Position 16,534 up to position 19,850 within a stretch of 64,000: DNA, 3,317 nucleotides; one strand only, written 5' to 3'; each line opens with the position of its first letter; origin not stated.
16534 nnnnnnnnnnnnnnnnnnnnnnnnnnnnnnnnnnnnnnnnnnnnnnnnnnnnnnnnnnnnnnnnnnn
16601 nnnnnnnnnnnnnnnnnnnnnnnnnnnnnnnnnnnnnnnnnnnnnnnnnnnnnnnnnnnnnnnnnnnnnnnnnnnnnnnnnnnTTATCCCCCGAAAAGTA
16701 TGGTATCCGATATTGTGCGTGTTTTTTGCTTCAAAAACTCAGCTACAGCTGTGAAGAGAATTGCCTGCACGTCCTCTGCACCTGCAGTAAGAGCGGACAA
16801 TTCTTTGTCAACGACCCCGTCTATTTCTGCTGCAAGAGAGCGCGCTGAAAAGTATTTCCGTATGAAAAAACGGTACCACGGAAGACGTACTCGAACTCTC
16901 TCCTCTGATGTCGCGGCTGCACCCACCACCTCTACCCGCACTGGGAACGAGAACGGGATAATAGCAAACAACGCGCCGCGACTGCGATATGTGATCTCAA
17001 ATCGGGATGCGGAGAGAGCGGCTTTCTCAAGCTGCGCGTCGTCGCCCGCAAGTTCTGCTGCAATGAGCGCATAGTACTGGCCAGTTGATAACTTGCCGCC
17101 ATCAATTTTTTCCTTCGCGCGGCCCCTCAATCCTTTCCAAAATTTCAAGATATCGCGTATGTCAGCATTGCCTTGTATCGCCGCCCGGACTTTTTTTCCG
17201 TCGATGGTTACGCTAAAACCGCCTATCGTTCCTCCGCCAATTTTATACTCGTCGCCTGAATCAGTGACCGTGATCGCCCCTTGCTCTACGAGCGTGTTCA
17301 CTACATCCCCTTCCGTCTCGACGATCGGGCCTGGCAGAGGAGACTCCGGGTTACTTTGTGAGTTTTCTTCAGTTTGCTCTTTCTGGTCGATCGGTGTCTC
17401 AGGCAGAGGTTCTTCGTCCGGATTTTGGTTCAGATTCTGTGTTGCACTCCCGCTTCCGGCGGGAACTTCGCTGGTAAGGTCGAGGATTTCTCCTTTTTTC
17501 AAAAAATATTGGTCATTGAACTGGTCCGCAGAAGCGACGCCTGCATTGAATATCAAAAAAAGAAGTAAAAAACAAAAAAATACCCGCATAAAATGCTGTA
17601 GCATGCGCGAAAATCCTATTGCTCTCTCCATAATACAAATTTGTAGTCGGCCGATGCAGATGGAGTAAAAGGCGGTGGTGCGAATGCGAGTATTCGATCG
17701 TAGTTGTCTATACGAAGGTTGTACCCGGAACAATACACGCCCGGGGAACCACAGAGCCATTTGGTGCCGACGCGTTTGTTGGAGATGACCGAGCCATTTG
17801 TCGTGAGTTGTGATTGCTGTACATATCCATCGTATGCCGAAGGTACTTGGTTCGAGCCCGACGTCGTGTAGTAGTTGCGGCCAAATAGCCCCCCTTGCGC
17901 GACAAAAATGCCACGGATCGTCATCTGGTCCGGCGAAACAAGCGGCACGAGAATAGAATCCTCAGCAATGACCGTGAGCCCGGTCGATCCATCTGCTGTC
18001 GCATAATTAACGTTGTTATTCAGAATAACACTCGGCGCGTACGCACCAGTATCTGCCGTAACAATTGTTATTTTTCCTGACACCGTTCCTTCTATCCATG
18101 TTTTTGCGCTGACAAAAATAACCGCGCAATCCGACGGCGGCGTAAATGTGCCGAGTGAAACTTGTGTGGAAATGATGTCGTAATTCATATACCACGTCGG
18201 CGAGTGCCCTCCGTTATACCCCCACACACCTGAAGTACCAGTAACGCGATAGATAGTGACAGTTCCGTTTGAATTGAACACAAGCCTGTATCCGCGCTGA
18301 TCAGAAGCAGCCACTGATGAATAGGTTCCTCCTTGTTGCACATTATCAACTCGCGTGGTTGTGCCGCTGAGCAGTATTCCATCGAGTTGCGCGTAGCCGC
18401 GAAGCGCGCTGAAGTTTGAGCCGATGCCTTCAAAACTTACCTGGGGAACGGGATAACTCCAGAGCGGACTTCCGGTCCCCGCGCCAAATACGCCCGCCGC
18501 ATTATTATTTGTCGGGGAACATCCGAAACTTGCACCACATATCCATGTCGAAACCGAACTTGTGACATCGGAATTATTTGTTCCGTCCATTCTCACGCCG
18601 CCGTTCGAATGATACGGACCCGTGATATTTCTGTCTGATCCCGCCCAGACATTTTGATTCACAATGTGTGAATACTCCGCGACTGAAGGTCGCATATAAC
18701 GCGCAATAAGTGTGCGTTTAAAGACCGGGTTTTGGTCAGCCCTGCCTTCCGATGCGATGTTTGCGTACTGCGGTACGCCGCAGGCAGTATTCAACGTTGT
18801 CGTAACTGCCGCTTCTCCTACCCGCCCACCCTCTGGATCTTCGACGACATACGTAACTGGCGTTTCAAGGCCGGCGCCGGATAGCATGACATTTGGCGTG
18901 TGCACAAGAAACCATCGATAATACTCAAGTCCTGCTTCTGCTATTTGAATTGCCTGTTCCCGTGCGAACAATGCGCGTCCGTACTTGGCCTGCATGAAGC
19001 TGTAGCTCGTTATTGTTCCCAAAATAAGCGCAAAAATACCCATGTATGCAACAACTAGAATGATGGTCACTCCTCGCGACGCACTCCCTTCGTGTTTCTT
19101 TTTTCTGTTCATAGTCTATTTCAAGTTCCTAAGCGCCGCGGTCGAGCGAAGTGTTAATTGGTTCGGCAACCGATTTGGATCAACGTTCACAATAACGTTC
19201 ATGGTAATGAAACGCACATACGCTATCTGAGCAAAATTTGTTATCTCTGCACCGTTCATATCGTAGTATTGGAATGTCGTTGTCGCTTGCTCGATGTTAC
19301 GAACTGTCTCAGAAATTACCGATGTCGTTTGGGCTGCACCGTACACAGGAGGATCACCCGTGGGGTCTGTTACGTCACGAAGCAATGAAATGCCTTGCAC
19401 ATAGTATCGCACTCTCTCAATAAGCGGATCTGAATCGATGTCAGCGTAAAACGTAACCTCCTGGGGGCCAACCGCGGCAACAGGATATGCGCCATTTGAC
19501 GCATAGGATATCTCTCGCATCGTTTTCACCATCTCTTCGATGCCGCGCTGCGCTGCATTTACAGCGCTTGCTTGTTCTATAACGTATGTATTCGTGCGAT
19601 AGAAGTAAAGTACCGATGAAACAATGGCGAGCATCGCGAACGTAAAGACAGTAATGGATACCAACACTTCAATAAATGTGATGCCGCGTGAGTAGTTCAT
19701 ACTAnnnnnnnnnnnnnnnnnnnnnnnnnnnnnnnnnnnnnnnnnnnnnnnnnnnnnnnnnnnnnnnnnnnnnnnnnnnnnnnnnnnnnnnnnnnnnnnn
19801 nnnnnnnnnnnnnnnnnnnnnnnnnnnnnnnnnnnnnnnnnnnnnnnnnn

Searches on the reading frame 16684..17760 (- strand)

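Call 4: search_protein_families(library=pfam, proteins=[window:16684-17760:-], max_evalue=1)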
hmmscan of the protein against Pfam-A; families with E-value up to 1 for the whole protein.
window:16684-17760:- (358 aa): 1 family
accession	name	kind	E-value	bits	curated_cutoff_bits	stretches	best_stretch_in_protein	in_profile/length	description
PF23970.1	DUF7297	-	0.12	11.6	27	1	287-327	105-145/449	Family of unknown function (DUF7297)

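Call 75: search_protein_families(library=ncbifam, proteins=[window:16684-17760:-], max_evalue=0.1)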
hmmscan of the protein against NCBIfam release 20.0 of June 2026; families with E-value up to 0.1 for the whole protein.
window:16684-17760:- (358 aa): 2 families
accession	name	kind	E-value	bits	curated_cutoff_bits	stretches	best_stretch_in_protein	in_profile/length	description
NF006915.0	PRK09406.1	equivalog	0.036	12.9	730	1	227-278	91-141/457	NADP-dependent succinic semialdehyde dehydrogenase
NF047760.1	LIC10042_TonB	equivalog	0.04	14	100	1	58-121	8-72/156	LIC_10042 family TonB-like protein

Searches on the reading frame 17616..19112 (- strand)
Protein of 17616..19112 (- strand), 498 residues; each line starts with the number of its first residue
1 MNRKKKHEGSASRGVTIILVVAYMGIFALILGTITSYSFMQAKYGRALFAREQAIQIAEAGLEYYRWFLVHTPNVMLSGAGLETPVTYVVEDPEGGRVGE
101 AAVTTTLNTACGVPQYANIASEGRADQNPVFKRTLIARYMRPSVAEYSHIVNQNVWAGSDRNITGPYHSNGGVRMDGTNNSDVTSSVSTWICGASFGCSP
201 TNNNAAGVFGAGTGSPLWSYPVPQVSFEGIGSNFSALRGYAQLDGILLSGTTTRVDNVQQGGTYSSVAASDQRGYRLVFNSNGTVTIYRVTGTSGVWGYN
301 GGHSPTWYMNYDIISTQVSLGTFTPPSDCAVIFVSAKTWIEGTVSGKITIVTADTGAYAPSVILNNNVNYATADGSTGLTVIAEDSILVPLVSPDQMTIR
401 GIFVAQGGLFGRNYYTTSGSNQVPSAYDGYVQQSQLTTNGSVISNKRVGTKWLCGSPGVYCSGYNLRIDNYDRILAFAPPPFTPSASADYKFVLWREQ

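Call 4: search_protein_families(library=pfam, proteins=[window:17616-19112:-], max_evalue=1)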
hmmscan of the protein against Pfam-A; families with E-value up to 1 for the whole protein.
window:17616-19112:- (498 aa): 1 family
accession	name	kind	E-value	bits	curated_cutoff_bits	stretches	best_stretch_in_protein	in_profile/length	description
PF14341.11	PilX_N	-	0.15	12.5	25.5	1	19-63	5-51/51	PilX N-terminal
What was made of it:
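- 17616..19112 (-): 498-aa pilin-like protein (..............|VTIIL...), next in the operon. Weak PilX_N match (call 4).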

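Call 75: search_protein_families(library=ncbifam, proteins=[window:17616-19112:-], max_evalue=0.1)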
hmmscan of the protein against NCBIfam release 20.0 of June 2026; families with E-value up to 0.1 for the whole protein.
window:17616-19112:- (498 aa): 0 families

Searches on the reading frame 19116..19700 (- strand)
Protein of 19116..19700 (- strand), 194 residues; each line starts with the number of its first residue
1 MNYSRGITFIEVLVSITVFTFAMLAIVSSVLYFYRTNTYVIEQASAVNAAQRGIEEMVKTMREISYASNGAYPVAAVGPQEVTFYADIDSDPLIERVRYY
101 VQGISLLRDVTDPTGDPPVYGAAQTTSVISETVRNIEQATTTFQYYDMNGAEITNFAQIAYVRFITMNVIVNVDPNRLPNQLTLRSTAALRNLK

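Call 4: search_protein_families(library=pfam, proteins=[window:19116-19700:-], max_evalue=1)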
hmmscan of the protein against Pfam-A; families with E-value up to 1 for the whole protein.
window:19116-19700:- (194 aa): 3 families
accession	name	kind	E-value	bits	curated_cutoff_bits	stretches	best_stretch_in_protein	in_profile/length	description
PF07963.17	N_methyl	-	3.7e-05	23.6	21.2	1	1-26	1-26/27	Prokaryotic N-terminal methylation motif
PF06317.16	Arena_RNA_pol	-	0.074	10.7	25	1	1-60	1604-1662/2048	Arenavirus RNA polymerase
PF13426.13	PAS_9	-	0.18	12.5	27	0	50-112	45-103/103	PAS domain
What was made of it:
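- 19116..19700 (-): Minor pilin (194 aa, MNYSRG|ITFIEV). Its start lies 1 nt after the TAG stop of the fused ORF. PF07963 N_methyl above cut-off (call 4).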

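Call 75: search_protein_families(library=ncbifam, proteins=[window:19116-19700:-], max_evalue=0.1)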
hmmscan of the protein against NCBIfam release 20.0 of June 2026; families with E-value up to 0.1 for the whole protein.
window:19116-19700:- (194 aa): 4 families
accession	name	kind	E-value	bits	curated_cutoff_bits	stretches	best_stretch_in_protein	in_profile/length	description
TIGR01707.1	gspI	equivalog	3.7e-05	24.2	44.35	1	6-70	1-66/101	type II secretion system minor pseudopilin GspI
NF041013.1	T4P_ComGE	equivalog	0.00027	21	49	1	4-56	3-55/83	competence type IV pilus minor pilin ComGE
TIGR02523.1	type_IV_pilV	equivalog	0.0014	19.2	52.2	1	5-63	2-56/139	type IV pilus modification protein PilV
NF049847.1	FtsL_COG5462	equivalog_domain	0.053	13.2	50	1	18-60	3-45/85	cell division protein FtsL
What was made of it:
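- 19116..19700 (-): Weak GspI, ComGE and PilV matches (call 75).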
